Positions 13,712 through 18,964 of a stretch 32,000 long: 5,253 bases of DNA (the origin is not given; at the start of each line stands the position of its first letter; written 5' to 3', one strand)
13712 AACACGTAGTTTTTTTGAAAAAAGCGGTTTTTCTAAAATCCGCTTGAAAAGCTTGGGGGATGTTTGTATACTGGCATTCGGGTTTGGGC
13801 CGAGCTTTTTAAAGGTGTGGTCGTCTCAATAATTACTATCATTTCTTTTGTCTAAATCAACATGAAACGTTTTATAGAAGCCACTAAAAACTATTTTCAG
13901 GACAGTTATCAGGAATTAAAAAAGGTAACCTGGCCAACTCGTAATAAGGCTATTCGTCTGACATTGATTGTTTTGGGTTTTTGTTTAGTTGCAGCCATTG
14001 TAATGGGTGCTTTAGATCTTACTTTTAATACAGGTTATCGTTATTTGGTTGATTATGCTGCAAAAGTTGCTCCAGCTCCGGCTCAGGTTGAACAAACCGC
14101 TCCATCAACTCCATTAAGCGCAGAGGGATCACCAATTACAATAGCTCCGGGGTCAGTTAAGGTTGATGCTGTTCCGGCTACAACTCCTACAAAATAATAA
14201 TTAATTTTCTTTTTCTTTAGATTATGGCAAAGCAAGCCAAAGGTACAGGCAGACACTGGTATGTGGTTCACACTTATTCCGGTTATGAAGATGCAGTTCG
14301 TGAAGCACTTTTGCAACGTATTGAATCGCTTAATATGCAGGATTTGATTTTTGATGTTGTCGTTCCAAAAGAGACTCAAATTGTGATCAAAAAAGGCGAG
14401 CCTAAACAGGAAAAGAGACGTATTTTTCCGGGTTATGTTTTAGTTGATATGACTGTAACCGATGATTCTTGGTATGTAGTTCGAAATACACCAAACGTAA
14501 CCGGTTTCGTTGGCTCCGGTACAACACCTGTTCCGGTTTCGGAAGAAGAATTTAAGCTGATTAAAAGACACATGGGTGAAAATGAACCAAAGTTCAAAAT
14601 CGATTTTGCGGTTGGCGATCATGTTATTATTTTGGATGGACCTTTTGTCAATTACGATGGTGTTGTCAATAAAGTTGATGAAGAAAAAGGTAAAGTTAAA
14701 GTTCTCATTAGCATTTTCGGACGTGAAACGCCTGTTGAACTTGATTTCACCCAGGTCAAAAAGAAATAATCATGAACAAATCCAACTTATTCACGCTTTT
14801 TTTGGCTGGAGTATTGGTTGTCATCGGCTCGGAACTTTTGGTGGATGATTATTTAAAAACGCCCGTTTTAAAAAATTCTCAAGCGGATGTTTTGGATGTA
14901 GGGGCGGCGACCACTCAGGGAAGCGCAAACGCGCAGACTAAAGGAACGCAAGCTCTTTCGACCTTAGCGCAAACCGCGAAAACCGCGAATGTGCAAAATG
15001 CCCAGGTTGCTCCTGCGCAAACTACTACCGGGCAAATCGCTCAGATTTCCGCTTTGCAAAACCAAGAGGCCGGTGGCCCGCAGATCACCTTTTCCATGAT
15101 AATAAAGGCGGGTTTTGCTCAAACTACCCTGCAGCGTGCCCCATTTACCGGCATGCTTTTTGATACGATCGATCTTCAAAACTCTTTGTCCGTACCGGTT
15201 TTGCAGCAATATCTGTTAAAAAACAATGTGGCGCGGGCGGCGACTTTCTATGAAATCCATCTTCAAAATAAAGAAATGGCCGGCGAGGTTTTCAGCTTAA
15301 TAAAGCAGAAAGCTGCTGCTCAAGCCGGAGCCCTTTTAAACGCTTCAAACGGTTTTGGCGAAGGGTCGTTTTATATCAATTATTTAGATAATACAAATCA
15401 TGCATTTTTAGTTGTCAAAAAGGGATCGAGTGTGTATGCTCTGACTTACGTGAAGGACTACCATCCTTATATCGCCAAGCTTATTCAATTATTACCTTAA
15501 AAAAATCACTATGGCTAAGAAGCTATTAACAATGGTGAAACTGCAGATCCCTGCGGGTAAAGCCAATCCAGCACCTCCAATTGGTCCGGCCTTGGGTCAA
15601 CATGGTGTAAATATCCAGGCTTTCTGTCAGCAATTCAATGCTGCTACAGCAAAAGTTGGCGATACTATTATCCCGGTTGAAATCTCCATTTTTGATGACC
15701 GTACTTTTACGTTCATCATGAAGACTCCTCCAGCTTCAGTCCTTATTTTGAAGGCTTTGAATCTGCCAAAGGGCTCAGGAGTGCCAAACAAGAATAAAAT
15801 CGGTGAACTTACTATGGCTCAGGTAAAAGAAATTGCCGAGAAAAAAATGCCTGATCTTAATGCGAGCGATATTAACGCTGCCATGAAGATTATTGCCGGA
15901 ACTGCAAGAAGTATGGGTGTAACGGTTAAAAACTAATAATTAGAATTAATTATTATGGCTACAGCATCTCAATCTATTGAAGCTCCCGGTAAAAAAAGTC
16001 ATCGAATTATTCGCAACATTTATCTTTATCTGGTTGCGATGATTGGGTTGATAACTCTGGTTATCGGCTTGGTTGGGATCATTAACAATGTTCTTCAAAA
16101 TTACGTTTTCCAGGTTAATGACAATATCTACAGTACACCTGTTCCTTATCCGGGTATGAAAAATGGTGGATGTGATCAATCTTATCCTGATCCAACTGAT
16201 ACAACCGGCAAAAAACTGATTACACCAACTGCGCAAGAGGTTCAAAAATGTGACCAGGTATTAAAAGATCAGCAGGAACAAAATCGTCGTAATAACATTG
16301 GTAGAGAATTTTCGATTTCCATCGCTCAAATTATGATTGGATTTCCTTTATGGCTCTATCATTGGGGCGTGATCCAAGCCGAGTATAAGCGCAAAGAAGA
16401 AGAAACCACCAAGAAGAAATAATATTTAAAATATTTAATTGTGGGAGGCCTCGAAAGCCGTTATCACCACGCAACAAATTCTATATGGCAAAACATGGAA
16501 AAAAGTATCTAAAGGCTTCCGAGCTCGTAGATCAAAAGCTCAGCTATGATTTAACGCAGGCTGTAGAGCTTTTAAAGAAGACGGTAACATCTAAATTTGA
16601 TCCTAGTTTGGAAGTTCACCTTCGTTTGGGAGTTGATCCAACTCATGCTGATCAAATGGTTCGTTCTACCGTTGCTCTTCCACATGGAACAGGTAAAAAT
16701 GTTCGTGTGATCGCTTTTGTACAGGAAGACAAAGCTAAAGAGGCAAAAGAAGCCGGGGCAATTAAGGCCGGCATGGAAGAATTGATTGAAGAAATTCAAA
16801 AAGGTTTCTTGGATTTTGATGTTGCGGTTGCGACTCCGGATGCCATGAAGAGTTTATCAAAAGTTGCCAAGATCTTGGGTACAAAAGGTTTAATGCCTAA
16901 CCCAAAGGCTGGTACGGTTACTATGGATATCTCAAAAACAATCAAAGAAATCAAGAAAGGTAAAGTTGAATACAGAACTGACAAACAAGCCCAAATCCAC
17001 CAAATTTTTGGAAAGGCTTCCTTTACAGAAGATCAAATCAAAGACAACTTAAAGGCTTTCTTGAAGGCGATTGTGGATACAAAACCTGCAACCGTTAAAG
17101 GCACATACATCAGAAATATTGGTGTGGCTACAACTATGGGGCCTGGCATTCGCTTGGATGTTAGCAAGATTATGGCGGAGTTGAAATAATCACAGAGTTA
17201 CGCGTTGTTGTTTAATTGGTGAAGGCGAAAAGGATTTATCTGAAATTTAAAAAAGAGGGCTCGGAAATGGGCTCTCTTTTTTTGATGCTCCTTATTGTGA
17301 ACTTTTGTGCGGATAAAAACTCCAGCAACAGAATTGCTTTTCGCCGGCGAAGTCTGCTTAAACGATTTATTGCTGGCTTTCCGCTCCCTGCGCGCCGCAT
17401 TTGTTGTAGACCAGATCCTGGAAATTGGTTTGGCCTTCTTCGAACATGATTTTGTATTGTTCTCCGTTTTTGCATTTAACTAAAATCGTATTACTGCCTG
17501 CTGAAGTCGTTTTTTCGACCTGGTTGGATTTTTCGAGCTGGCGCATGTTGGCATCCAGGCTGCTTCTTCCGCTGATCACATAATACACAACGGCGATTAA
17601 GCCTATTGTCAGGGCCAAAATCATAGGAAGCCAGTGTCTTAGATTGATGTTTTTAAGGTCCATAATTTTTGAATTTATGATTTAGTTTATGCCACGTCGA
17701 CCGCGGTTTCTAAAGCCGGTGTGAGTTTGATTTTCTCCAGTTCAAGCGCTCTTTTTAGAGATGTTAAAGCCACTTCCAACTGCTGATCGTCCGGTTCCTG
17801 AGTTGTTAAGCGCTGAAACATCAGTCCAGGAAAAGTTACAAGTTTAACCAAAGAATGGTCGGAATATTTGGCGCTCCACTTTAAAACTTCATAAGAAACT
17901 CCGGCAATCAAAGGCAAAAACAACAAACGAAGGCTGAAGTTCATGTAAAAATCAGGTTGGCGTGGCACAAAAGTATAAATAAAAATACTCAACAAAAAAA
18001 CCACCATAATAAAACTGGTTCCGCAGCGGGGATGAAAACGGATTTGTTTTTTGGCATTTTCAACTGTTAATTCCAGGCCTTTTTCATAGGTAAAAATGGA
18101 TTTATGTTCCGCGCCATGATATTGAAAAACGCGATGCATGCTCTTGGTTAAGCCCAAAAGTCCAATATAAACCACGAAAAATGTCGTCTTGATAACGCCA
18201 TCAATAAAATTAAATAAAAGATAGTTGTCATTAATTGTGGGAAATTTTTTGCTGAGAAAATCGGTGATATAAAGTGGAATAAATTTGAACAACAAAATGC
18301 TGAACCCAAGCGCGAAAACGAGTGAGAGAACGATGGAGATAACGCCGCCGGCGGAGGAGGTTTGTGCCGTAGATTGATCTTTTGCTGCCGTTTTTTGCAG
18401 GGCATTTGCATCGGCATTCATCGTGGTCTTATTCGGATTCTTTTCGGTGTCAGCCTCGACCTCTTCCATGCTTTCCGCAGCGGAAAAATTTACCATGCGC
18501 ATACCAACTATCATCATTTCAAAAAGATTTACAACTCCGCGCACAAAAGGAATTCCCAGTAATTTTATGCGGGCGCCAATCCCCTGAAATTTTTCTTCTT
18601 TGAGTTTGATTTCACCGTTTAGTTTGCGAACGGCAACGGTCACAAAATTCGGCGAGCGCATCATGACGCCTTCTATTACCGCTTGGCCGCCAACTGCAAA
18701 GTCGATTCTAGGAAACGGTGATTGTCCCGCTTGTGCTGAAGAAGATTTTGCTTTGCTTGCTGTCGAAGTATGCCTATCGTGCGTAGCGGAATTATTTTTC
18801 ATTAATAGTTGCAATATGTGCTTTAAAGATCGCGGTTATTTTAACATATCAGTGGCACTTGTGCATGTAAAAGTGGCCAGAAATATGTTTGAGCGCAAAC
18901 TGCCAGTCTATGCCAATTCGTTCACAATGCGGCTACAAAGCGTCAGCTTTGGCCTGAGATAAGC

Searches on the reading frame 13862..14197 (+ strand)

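Call 9: search_protein_families(library=pfam, proteins=[window:13862-14197:+], max_evalue=0.01)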
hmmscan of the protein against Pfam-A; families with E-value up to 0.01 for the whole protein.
window:13862-14197:+ (111 aa): 1 family
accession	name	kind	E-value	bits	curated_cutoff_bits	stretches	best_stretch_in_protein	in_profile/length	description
PF00584.25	SecE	-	7.6e-17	61.4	22.7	1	9-62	1-54/55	SecE/Sec61-gamma subunits of protein translocation complex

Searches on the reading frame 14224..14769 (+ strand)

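Call 9: search_protein_families(library=pfam, proteins=[window:14224-14769:+], max_evalue=0.01)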
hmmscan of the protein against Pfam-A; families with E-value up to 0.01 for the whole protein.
window:14224-14769:+ (181 aa): 3 families
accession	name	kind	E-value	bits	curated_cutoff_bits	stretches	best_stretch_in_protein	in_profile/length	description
PF02357.24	NusG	-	7.8e-29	100.5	22.2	1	11-113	2-92/93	Transcription termination factor nusG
PF00467.35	KOW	-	1.2e-05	25.3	22.3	1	130-160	1-31/32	KOW motif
PF23284.2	KOW2_Spt5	-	0.0018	18.5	28.9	1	131-180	2-49/50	Transcription elongation factor SPT5, second KOW domain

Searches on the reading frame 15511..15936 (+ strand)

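Call 9: search_protein_families(library=pfam, proteins=[window:15511-15936:+], max_evalue=0.01)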
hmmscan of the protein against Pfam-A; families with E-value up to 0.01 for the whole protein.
window:15511-15936:+ (141 aa): 2 families
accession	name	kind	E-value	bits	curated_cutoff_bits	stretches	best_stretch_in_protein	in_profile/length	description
PF00298.24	Ribosomal_L11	-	1.8e-31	108.8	21.4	1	71-139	1-69/69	Ribosomal protein L11, RNA binding domain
PF03946.19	Ribosomal_L11_N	-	1.4e-27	95.6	32.9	1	9-66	1-58/58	Ribosomal protein L11, N-terminal domain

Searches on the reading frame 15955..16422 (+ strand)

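Call 9: search_protein_families(library=pfam, proteins=[window:15955-16422:+], max_evalue=0.01)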
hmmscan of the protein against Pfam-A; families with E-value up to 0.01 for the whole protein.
window:15955-16422:+ (155 aa): 1 family
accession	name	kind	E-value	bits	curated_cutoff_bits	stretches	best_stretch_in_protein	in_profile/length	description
PF18920.5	DUF5671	-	2.6e-09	37.5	28.4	2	18-48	77-107/132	Domain of unknown function (DUF5671)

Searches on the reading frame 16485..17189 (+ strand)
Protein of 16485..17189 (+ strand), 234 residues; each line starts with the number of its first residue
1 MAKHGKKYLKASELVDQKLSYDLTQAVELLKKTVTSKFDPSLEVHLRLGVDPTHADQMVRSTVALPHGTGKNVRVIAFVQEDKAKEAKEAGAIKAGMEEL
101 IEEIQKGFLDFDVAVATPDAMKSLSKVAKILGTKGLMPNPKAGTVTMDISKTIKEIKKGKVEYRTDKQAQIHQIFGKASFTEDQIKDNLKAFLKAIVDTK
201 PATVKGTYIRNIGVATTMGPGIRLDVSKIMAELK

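Call 9: search_protein_families(library=pfam, proteins=[window:16485-17189:+], max_evalue=0.01)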
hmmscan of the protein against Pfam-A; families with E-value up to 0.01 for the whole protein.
window:16485-17189:+ (234 aa): 1 family
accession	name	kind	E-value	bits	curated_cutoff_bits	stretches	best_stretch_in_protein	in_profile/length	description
PF00687.26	Ribosomal_L1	-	1.9e-62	210.8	32.2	1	30-220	1-198/198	Ribosomal protein L1p/L10e family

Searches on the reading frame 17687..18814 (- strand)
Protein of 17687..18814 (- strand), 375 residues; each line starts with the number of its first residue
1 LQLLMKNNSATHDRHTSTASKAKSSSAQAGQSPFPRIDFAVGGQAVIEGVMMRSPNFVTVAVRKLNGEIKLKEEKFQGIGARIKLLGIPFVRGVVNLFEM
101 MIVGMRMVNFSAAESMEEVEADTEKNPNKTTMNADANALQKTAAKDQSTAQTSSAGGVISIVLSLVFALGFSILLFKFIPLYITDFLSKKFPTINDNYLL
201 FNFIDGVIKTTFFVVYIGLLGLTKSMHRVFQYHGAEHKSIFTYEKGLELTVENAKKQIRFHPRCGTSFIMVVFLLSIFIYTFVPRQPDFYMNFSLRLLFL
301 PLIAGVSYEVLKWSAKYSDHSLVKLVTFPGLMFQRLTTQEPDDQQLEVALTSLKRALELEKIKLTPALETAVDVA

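Call 9: search_protein_families(library=pfam, proteins=[window:17687-18814:-], max_evalue=0.01)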
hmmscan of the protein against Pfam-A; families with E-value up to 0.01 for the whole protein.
window:17687-18814:- (375 aa): 1 family
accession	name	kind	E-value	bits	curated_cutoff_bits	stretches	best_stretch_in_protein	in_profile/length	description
PF07136.16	DUF1385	-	2e-81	273.1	22.1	1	88-358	1-226/227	Protein of unknown function (DUF1385)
